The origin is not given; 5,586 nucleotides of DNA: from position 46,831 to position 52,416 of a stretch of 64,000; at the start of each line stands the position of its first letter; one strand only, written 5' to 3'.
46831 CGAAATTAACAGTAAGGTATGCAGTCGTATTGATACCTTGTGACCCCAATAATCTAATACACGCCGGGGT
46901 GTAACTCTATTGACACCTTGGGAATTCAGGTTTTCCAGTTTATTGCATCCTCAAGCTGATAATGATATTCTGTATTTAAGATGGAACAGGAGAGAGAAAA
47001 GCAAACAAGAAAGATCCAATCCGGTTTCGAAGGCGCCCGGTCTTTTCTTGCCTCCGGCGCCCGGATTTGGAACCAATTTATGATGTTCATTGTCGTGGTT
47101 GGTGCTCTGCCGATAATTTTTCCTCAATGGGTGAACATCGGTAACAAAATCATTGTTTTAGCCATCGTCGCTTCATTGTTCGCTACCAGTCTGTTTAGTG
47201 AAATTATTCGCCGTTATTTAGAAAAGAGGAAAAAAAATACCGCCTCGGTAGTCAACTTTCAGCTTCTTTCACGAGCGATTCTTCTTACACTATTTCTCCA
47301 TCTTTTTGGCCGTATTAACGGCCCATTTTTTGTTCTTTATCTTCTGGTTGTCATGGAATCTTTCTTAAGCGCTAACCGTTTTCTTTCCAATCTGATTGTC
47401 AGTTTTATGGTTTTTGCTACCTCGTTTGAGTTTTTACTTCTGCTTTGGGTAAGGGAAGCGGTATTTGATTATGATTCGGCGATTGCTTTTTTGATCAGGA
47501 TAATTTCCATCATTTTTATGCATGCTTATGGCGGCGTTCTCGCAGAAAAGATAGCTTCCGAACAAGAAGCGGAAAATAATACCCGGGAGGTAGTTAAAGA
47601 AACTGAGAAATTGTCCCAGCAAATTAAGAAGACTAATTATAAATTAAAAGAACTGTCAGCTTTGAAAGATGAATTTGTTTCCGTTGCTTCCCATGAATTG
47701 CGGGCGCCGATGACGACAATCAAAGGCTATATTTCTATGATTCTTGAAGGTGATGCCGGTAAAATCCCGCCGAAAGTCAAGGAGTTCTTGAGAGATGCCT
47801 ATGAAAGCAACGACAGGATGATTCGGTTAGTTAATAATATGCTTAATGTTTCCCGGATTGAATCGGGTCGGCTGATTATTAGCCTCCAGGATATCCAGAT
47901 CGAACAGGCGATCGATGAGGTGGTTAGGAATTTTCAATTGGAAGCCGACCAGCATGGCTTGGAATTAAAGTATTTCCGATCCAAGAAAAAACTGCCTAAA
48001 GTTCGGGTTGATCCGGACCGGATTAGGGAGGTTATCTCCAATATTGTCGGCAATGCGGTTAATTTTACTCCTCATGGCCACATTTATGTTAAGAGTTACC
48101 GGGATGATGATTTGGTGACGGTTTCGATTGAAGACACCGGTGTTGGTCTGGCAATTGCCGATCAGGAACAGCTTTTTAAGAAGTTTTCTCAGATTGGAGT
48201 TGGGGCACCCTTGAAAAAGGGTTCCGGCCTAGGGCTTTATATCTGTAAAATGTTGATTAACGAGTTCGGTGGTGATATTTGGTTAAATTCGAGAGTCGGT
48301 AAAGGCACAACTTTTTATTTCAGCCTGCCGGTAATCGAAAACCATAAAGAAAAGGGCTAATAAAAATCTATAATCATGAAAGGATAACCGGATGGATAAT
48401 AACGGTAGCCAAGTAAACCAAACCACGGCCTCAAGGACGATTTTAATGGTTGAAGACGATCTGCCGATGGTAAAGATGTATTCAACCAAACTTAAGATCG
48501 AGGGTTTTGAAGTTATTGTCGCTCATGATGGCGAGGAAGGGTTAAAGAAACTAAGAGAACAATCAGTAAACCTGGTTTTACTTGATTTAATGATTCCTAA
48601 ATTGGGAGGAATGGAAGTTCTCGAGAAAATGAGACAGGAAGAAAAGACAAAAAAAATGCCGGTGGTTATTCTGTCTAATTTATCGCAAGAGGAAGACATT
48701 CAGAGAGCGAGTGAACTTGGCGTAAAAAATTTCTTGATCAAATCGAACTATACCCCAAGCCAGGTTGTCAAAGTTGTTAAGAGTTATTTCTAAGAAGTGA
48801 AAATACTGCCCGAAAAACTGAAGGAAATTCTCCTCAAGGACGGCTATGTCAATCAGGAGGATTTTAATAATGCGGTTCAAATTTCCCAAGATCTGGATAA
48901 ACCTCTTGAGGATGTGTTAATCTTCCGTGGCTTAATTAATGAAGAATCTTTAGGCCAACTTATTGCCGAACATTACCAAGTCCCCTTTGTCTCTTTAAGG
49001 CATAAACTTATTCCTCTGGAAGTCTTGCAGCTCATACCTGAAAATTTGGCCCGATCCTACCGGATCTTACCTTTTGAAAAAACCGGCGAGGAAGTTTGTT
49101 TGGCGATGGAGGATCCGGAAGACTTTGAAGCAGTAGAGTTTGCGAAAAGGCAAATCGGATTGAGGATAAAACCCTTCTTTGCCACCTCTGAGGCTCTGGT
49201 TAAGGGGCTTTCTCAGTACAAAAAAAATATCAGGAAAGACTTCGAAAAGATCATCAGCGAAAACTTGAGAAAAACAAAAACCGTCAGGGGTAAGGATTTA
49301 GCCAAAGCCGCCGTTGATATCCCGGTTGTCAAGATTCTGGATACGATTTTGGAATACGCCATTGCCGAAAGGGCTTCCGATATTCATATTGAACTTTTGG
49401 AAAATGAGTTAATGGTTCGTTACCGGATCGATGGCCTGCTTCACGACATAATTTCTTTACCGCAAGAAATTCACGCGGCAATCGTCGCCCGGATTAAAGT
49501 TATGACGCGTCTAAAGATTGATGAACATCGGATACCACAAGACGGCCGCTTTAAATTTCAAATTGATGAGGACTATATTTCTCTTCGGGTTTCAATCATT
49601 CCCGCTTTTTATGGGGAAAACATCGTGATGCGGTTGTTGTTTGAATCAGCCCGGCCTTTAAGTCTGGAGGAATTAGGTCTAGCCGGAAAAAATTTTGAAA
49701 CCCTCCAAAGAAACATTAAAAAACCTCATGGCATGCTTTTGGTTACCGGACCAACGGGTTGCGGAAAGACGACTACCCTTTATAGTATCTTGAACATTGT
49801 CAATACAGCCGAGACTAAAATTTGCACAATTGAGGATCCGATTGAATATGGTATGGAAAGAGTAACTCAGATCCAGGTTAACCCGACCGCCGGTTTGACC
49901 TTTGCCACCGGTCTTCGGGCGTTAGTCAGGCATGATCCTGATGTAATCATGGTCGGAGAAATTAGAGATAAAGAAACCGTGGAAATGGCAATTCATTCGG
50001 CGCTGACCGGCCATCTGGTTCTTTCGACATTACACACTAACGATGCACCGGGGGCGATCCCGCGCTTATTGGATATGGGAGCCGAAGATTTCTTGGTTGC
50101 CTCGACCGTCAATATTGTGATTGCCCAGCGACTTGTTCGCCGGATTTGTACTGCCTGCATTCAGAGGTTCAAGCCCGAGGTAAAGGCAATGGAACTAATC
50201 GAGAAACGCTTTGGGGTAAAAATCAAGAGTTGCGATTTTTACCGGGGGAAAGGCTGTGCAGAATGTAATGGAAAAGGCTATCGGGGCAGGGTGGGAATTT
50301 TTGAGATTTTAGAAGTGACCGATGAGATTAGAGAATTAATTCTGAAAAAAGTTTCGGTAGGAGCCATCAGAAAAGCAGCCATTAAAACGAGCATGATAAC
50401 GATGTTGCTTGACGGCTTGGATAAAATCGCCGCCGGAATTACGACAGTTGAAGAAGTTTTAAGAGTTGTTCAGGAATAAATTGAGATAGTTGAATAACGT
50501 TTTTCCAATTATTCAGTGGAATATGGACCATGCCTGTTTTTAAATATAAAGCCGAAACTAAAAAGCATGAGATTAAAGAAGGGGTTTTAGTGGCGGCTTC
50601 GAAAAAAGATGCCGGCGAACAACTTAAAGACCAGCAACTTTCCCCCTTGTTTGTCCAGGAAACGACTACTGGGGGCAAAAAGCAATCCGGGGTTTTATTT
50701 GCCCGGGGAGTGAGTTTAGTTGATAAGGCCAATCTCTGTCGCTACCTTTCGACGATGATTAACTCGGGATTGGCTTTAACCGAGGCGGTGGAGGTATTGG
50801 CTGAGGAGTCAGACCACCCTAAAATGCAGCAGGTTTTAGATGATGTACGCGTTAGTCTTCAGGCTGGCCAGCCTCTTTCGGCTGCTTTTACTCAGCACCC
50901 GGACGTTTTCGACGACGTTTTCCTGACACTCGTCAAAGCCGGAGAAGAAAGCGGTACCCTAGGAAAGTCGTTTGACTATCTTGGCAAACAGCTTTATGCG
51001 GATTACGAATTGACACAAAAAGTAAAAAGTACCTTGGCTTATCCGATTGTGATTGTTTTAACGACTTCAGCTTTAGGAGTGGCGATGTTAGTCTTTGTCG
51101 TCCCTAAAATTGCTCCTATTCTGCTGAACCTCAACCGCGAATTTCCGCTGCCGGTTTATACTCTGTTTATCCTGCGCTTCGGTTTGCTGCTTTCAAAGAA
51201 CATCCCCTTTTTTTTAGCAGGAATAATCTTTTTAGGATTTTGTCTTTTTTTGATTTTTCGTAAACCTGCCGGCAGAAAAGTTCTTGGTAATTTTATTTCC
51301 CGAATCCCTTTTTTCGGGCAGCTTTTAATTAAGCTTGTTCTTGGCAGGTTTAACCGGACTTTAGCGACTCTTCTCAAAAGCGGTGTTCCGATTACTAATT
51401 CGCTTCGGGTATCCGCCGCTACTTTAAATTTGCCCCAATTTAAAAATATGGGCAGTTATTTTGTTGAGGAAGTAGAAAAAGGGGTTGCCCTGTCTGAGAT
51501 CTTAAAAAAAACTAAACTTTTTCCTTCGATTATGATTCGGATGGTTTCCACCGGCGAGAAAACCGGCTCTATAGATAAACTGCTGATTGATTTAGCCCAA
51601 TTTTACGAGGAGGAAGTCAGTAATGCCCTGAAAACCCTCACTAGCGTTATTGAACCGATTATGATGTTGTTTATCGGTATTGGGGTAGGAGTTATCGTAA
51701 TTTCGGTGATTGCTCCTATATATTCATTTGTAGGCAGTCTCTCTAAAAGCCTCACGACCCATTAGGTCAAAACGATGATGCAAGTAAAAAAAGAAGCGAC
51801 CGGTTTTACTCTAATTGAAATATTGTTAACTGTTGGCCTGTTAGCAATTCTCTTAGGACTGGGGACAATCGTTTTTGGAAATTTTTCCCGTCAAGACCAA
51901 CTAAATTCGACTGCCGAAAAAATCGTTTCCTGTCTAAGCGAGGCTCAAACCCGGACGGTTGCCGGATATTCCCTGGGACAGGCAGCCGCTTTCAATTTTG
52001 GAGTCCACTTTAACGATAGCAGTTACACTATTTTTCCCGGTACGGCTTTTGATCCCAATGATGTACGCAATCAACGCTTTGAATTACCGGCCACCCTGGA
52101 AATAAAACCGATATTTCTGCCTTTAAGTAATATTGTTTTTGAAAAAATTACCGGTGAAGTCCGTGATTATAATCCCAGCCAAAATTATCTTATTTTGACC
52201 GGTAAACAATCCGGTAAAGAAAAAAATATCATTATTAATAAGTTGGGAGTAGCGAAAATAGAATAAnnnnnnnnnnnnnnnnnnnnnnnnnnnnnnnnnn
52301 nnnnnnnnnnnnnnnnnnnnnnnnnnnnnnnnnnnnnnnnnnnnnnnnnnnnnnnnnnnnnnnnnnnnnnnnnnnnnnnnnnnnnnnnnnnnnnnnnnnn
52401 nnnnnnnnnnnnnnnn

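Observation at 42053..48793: Possible multi-step phosphorelay: orphan DHp-only mini-protein, three receiver-only regulators and two kinases clustered with no DNA-binding output domain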

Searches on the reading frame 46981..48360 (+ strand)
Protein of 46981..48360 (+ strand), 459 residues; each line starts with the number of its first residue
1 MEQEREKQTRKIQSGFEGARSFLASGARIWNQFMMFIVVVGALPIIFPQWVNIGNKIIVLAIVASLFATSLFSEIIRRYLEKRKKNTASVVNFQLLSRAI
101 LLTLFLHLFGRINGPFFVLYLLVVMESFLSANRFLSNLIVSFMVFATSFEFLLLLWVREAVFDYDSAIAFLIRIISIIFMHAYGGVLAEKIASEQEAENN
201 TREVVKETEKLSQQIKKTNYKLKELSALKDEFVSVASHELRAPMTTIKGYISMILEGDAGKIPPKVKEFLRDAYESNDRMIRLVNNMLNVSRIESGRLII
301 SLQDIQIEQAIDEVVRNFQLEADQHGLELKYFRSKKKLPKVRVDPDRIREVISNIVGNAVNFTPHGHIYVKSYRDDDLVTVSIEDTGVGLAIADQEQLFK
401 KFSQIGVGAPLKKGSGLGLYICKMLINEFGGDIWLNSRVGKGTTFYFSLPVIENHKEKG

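Call 3: search_protein_families(library=pfam, proteins=[window:46981-48360:+], max_evalue=1)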
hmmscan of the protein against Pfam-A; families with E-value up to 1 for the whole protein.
window:46981-48360:+ (459 aa): 8 families
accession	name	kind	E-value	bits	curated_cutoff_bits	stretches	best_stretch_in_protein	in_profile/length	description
PF02518.31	HATPase_c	-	3.2e-27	95.6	26.4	1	344-451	2-109/111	Histidine kinase-, DNA gyrase B-, and HSP90-like ATPase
PF00512.31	HisKA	-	1.3e-17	64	26.9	1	229-296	2-66/66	His Kinase A (phospho-acceptor) domain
PF13581.12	HATPase_c_2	-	5.3e-05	23.7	27.4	1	349-429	37-112/127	Histidine kinase-like ATPase domain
PF03116.20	NQR2_RnfD_RnfE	-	0.0068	16.3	27.7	1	34-106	17-84/296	NQR2, RnfD, RnfE family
PF06419.17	COG6_N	-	0.016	15.8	27.4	1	195-233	64-102/114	Conserved oligomeric complex COG6, N-terminal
PF09610.15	Myco_arth_vir_N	-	0.06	14.1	22.4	1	55-73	9-27/32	Mycoplasma virulence signal region (Myco_arth_vir_N)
PF16740.10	SKA2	-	0.13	12.5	30.1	1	195-248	35-87/110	Spindle and kinetochore-associated protein 2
PF14712.11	Snapin_Pallidin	-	0.16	12.8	29.6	1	196-238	17-60/89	Snapin/Pallidin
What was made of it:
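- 46981..48360 (+): HK2, a membrane histidine kinase of 459 aa, the first gene of the pilus operon. Pfam HisKA 1.3e-17 and HATPase_c 3.2e-27 (call 3).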

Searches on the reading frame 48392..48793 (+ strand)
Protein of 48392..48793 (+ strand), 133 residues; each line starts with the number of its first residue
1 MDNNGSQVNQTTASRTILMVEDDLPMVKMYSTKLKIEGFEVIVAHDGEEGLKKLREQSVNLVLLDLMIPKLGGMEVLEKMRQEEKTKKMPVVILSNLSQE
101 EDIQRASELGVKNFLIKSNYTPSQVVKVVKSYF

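Call 3: search_protein_families(library=pfam, proteins=[window:48392-48793:+], max_evalue=1)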
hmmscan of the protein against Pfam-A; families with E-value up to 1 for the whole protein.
window:48392-48793:+ (133 aa): 2 families
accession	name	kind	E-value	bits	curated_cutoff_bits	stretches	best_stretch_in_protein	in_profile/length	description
PF00072.30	Response_reg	-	4.4e-22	78.8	30.2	1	17-127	1-108/111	Response regulator receiver domain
PF03709.21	OKR_DC_1_N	-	0.091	13.5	29.3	1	33-130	12-105/111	Orn/Lys/Arg decarboxylase, N-terminal domain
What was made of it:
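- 48392..48793 (+): REC-C, a receiver-only regulator of 133 aa, ending 3 nt before the pilB start. Pfam (call 3).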

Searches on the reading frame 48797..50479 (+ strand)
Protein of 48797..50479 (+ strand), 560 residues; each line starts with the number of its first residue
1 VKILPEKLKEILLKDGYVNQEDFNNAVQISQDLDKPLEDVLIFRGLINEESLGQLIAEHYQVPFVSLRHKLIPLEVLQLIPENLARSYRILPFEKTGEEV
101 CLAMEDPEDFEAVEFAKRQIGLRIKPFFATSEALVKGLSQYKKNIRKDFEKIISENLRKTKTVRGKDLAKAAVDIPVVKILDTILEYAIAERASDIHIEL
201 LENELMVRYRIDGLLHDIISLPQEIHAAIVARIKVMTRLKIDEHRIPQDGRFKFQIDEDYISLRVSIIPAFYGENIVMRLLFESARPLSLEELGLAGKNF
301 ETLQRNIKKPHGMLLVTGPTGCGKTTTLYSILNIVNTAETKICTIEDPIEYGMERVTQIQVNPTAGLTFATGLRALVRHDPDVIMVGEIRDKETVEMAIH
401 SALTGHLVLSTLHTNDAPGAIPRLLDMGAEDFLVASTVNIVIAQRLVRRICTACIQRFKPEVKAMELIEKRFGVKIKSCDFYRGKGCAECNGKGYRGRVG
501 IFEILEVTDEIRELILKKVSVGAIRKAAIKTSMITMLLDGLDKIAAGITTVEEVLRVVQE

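Call 3: search_protein_families(library=pfam, proteins=[window:48797-50479:+], max_evalue=1)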
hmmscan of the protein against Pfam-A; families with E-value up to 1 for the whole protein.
window:48797-50479:+ (560 aa): 22 families
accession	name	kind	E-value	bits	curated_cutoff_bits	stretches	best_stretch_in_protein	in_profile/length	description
PF00437.27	T2SSE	-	1.5e-131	438.9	24.9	1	174-556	5-370/370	Type II/IV secretion system protein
PF05157.20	MshEN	-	2.1e-16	60.1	23.1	1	60-142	1-84/90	MshEN domain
PF03215.21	Rad17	-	0.00056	20.3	23.8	1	308-330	42-64/186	Rad17 P-loop domain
PF13401.12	AAA_22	-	0.0015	19.3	27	1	310-362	4-40/130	AAA domain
PF13245.12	AAA_19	-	0.0045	17.6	25.1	1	310-340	10-40/134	AAA domain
PF20720.3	nSTAND3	-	0.0049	17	27.2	1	309-348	15-54/155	Novel STAND NTPase 3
PF00005.33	ABC_tran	-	0.01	16.9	25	1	313-350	13-50/137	ABC transporter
PF12775.13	AAA_7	-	0.01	15.8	25.8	1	307-345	29-67/181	P-loop containing dynein motor region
PF13191.12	AAA_16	-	0.014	16.4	32.6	1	310-339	24-52/167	AAA ATPase domain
PF13604.12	AAA_30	-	0.022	14.9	27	1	303-342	10-49/191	AAA domain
PF13086.12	AAA_11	-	0.025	14.8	27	1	307-336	14-42/257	AAA domain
PF25199.1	nSTAND_NTPase5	-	0.026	14.8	34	1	302-347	31-78/145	Novel STAND NTPase 5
PF13555.12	AAA_29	-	0.03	14.5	27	1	309-333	20-44/61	P-loop containing region of AAA domain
PF24883.2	NPHP3_N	-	0.031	14.9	24.8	1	308-342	19-53/164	Nephrocystin 3, N-terminal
PF00004.35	AAA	-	0.032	15.1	21.2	1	314-337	1-24/131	ATPase family associated with various cellular activities (AAA)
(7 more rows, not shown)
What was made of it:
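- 48797..50479 (+): PilB/GspE-type pilus assembly ATPase, the likely target of the receiver-only regulators. Pfam T2SSE 1.5e-131 and MshEN (call 3).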

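Call 44: list_cluster_members(proteins=[P0001, P0005, window:48797-50479:+, L046:8609-10291:+, window:37818-39416:-, L046:8188-8550:+])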
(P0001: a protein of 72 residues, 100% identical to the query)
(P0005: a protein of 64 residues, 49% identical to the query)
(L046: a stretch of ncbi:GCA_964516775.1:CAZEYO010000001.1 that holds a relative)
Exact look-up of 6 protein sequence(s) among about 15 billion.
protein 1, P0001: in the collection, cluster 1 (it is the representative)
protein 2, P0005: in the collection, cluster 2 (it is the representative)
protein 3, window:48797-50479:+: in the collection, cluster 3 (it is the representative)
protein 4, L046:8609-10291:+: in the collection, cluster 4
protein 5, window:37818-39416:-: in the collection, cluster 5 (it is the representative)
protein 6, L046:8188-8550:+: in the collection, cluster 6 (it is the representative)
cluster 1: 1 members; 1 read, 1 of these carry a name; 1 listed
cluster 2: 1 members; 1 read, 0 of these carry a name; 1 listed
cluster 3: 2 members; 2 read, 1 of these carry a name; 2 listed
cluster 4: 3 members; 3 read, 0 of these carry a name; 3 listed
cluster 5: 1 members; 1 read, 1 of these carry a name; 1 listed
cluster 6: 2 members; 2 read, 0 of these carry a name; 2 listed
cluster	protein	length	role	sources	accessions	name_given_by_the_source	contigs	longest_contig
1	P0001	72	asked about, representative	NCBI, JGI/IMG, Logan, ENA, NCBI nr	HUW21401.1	MAG TPA: hypothetical protein VMW41_01905 [Candidatus Bathyarchaeia archaeon] | hypothetical protein [Candidatus Bathyarchaeia archaeon]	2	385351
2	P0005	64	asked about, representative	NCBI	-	-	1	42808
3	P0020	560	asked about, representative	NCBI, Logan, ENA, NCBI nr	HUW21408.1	MAG TPA: GspE/PulE family protein [Candidatus Bathyarchaeia archaeon] | GspE/PulE family protein [Candidatus Bathyarchaeia archaeon]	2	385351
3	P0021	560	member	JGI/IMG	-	-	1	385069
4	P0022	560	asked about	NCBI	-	-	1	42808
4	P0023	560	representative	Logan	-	-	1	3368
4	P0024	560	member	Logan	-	-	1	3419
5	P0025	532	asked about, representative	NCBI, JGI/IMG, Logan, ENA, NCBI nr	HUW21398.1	MAG TPA: ribonuclease J [Candidatus Bathyarchaeia archaeon] | ribonuclease J [Candidatus Bathyarchaeia archaeon]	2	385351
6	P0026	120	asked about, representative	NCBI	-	-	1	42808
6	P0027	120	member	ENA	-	-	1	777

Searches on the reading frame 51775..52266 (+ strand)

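Call 49: search_protein_families(library=pfam, proteins=[window:51775-52266:+], max_evalue=0.1)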
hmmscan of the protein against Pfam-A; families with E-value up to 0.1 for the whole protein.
window:51775-52266:+ (163 aa): 1 family
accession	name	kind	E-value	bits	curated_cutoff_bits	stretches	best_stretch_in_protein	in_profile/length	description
PF07963.17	N_methyl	-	0.00026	20.9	21.2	1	9-29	5-25/27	Prokaryotic N-terminal methylation motif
